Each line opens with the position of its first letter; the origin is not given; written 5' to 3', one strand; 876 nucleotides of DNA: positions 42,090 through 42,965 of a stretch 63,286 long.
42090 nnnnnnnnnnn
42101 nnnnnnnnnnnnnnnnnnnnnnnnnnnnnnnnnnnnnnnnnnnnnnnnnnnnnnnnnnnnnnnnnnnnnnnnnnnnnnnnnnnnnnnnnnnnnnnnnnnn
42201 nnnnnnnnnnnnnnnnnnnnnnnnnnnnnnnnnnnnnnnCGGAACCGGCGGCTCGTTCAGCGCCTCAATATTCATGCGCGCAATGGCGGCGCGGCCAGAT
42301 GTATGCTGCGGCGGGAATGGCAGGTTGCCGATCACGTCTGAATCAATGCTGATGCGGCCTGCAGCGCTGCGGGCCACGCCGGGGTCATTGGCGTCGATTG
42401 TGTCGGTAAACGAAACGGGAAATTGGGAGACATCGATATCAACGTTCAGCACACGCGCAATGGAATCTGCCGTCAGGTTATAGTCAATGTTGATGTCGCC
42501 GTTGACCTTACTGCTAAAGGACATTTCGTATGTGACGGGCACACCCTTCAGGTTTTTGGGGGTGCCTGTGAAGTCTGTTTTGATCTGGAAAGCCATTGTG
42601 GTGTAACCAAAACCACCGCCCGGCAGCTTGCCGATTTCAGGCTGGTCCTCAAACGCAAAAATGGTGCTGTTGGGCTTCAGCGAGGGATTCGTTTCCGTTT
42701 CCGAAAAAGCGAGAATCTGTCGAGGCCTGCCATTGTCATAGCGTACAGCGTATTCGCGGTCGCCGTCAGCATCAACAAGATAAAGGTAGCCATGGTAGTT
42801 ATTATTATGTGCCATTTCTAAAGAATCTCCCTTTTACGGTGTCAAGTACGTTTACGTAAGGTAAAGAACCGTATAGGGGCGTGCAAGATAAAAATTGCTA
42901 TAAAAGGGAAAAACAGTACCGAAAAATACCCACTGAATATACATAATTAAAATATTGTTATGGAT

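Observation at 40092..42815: ClpA-like two-ring AAA+ unfoldase with its N-domain replaced by an unrelated domain, a Pro-rich linker and a poly-Lys tail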

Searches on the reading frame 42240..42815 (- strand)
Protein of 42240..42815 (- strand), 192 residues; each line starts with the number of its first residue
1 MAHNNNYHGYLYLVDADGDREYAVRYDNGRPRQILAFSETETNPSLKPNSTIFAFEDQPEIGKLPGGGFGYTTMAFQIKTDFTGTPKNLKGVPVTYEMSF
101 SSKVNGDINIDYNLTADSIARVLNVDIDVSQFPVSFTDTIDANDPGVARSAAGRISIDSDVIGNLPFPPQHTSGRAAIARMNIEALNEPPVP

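Call 25: predict_structure(alignment_id=A1)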
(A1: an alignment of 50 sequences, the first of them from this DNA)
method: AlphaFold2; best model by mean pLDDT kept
length: 192 residues; sequences in the alignment: 50
mean_pLDDT: 94.3   pTM: 0.87
mean pLDDT of the five models: 94.3, 93.7, 93.6, 93.5, 93.5
residues with pLDDT >= 90: 177; 70-90: 11; 50-70: 2; < 50: 2
segments of 3 or more residues with pLDDT < 50: none
pLDDT, mean of each block of 10 residues (from residue 1): 76 96 96 96 93 97 94 98 96 97 96 98 96 97 95 93 94 92 93 85
secondary structure, 60 per line:
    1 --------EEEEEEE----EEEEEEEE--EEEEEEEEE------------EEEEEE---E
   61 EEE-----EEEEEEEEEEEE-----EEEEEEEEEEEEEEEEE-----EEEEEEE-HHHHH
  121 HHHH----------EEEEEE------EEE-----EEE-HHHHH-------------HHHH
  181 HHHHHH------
elements in order: E9-15 E20-27 E30-38 E51-56 E60-63 E69-80 E86-102 E108-114 H116-124 E135-140 E147-149 E155-157 H159-163 H177-186
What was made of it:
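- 42246..42815 (-): N-domain, aa 1-190: a conserved beta-rich domain of novel fold. Conserved motifs include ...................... at the start and FPP(H/Q)H near 167-171. AF2 pLDDT 94.3, pTM 0.87 (call 25).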

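Call 26: search_protein_representatives(alignment_id=A1)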
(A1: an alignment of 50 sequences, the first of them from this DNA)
Query: 50 sequences, 192 profile positions. Proteins with E-value up to 0.001 (for the whole library): 65; up to 1e-10: 55; up to 1e-30: 24. The best 65 are listed.
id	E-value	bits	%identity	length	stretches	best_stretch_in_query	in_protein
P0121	5.2e-109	378.9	-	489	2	5-188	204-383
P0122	2.6e-93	327.7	-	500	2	5-188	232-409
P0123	8.3e-70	251.0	-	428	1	1-188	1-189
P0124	8.8e-67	241.2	-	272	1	1-188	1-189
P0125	1.2e-58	214.7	-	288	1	4-187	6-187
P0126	4.1e-54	199.8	-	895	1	1-187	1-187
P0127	3.1e-53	197.0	-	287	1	1-182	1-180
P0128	2.0e-52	194.4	-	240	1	4-189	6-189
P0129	1.3e-50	188.4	-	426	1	1-186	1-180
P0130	2.3e-50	187.6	-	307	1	1-186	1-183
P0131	5.2e-50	186.4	-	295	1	7-186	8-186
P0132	2.5e-48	181.0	-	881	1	1-187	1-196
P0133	4.1e-47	177.0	-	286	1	1-187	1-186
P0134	4.0e-46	173.8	-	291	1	1-186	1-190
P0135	1.1e-45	172.4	-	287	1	1-188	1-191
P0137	1.2e-39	152.6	-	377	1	5-190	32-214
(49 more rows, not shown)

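Call 29: fold_search(model_id=the predicted structure, library=pdb)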
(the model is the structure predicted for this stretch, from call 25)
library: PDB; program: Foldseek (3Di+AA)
matches with E <= 10: 648; with E <= 0.001: 0
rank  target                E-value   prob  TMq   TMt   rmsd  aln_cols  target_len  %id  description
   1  3dob_A                8.7e-02  0.33  0.18  0.23  14.5       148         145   10  Peptide-binding domain of Heat shock 70 kDa protein F44E5.5 from C.elegans. (released 2008-07-22)
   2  3qsz_A                1.6e-01  0.16  0.23  0.24  14.4       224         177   11  Crystal Structure of the STAR-related lipid transfer protein (fragment 25-204) from Xanthomonas axonopodis at the reso (released 2011-04-20)
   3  3qsz_B                1.6e-01  0.16  0.21  0.23  16.1       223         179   11  Crystal Structure of the STAR-related lipid transfer protein (fragment 25-204) from Xanthomonas axonopodis at the reso (released 2011-04-20)
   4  1dky_B                1.7e-01  0.20  0.18  0.17  15.9       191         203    9  THE SUBSTRATE BINDING DOMAIN OF DNAK IN COMPLEX WITH A SUBSTRATE PEPTIDE, DETERMINED FROM TYPE 2 NATIVE CRYSTALS (released 1996-12-07)
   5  4r5l_C                1.7e-01  0.20  0.19  0.16  16.2       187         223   11  Crystal structure of the DnaK C-terminus (Dnak-SBD-C) (released 2014-09-10)
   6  3dob_B                2.0e-01  0.18  0.18  0.23  14.8       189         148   12  Peptide-binding domain of Heat shock 70 kDa protein F44E5.5 from C.elegans. (released 2008-07-22)
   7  6jpv_B                2.0e-01  0.16  0.17  0.21  17.3       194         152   12  Structural analysis of AIMP2-DX2 and HSP70 interaction (released 2019-10-02)
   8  8xcj_F                2.0e-01  0.08  0.13  0.08  26.6       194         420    8  Open State of central tail fiber of bacteriophage lambda upon binding to LamB (gpJ713-LamB complex) (released 2024-05-01)
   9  1dkx_A                2.2e-01  0.18  0.18  0.16  16.2       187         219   10  THE SUBSTRATE BINDING DOMAIN OF DNAK IN COMPLEX WITH A SUBSTRATE PEPTIDE, DETERMINED FROM TYPE 1 SELENOMETHIONYL CRYST (released 1996-12-07)
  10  7krv_A                2.2e-01  0.15  0.17  0.07  16.1       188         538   11  Stimulating state of disulfide-bridged Hsp70 DnaK (released 2021-09-15)
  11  7kru_A                2.2e-01  0.14  0.17  0.07  16.5       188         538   11  Stimulating state of a truncated Hsp70 DnaK fused with a substrate peptide (released 2021-09-15)
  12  6rw9_A                2.2e-01  0.12  0.17  0.03  16.8       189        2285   12  Cryo-EM structure of Morganella morganii TcdA4 (released 2019-10-23)
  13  7o6r                  2.3e-01  0.21  0.19  0.08  15.2       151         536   10  Crystal structure of bovine Hsc70(aa1-554)E213A/D214A in complex with 1H-Indazole (released 2022-05-04)
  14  3qnj_A                2.5e-01  0.16  0.18  0.17  16.5       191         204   10  Crystal structure of the substrate binding domain of E.coli DnaK in complex with the antimicrobial peptide oncocin (released 2011-03-23)
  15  1dkz_A                2.7e-01  0.16  0.19  0.17  16.6       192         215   10  THE SUBSTRATE BINDING DOMAIN OF DNAK IN COMPLEX WITH A SUBSTRATE PEPTIDE, DETERMINED FROM TYPE 1 NATIVE CRYSTALS (released 1996-12-07)
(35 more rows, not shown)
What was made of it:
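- On ClpA: The N-domain has an unrelated fold (calls 25, 29).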

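Call 33: fold_search(model_id=the predicted structure, library=viral)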
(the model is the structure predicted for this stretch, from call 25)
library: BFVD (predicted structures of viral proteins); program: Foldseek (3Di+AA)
matches with E <= 10: 688; with E <= 0.001: 0
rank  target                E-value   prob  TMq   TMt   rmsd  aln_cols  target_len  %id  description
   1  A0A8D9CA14            2.3e-01  0.33  0.16  0.13   9.5        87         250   18  Uncharacterized protein [uncultured marine phage]
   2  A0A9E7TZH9            2.3e-01  0.10  0.16  0.14  14.3       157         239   10  (no name in the UniProt tables at hand)
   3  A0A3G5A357            2.7e-01  0.11  0.17  0.07  18.3       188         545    9  Uncharacterized protein [Harvfovirus sp.]
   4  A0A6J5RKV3            2.9e-01  0.23  0.19  0.30  13.4       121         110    9  Uncharacterized protein [uncultured Caudovirales phage]
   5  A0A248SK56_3          3.2e-01  0.13  0.20  0.05  14.2       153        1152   15  (no name in the UniProt tables at hand)
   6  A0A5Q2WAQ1            3.4e-01  0.13  0.17  0.08  20.2       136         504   12  (no name in the UniProt tables at hand)
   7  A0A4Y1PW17            3.8e-01  0.09  0.14  0.16  15.6       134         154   10  (no name in the UniProt tables at hand)
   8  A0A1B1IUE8            4.0e-01  0.08  0.17  0.15  17.2       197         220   11  (no name in the UniProt tables at hand)
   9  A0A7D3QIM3            4.2e-01  0.20  0.17  0.26  14.8        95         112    7  (no name in the UniProt tables at hand)
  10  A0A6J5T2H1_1          4.2e-01  0.11  0.19  0.06  16.0       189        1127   12  Uncharacterized protein [uncultured Caudovirales phage]
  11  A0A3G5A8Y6            4.2e-01  0.09  0.18  0.09  15.1       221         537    8  Uncharacterized protein [Hyperionvirus sp.]
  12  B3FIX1                4.4e-01  0.15  0.24  0.29  17.1       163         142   12  Uncharacterized protein [Pseudomonas phage 201phi2-1]
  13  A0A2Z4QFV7            4.7e-01  0.21  0.16  0.18   7.7        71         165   11  (no name in the UniProt tables at hand)
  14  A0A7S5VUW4            4.9e-01  0.08  0.16  0.15  12.5       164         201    7  (no name in the UniProt tables at hand)
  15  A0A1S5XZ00            4.9e-01  0.08  0.15  0.13  19.2       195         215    7  (no name in the UniProt tables at hand)
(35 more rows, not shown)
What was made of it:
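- Tried and rejected: Foldseek gave nothing significant against the PDB or BFVD (calls 29, 33).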

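Call 45: search_protein_families(library=pfam, alignment_id=A1, max_evalue=1)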
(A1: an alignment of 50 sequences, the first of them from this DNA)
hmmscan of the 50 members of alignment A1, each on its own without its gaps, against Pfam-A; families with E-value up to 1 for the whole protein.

A. member 1, seq(192 aa): 0 families

B. families by the number of members that match (of 50 scanned): 21 families
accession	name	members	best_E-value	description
PF12892.13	FctA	1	0.00074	Spy0128-like isopeptide containing domain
PF09136.16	Glucodextran_B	1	0.0024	Glucodextranase, domain B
PF07676.18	PD40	1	0.0048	WD40-like Beta Propeller Repeat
PF10664.14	NdhM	1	0.0078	Cyanobacterial and plastid NDH-1 subunit M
PF18115.7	Tudor_3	1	0.014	DNA repair protein Crb2 Tudor domain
PF20093.5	DUF6484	1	0.016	Domain of unknown function (DUF6484)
PF00630.25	Filamin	1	0.034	Filamin/ABP280 repeat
PF01827.32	FTH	1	0.061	FTH domain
PF13285.11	DUF4073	1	0.063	Domain of unknown function (DUF4073)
PF24911.1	YfjL_C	1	0.084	YfjL-like C-terminal domain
PF25549.1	DUF7927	1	0.093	Domain of unknown function (DUF7927)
PF11350.14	DUF3152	1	0.097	Protein of unknown function (DUF3152)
PF08272.16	Zn_Ribbon_Topo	1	0.1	Topoisomerase I zinc-ribbon-like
PF12733.13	Cadherin-like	1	0.1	Cadherin-like beta sandwich domain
PF07876.18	Dabb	1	0.12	Stress responsive A/B Barrel Domain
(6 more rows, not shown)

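Call 46: search_protein_families(library=pfam, proteins=[P0125, P0127, P0137, P0121], max_evalue=1)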
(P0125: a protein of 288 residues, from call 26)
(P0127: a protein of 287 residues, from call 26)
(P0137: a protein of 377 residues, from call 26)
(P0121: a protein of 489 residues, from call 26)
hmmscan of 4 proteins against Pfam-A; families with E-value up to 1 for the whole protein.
P0125 (288 aa): 0 families

P0127 (287 aa): 1 family
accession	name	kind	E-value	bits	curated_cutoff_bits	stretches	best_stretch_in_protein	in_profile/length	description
PF12419.13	DUF3670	-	0.07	13.3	27.6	1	107-155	7-54/136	SNF2 Helicase protein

P0137 (377 aa): 1 family
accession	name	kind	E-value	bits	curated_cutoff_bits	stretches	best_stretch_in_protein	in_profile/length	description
PF03180.19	Lipoprotein_9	-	0.041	13.5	27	1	32-85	49-102/236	NlpA lipoprotein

P0121 (489 aa): 1 family
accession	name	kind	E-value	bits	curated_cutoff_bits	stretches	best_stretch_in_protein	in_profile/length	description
PF05396.16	Phage_T7_Capsid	-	0.14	12.9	27.1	0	355-409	115-166/188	Phage T7 capsid assembly protein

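Call 48: search_solved_structures(query=A1, max_evalue=10)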
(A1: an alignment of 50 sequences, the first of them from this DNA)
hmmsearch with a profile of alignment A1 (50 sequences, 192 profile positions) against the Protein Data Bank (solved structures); distinct sequences matched with E-value up to 10: 0.
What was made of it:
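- Tried and rejected: A profile search of PDB sequences gave no hits at E<=10 (call 48).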
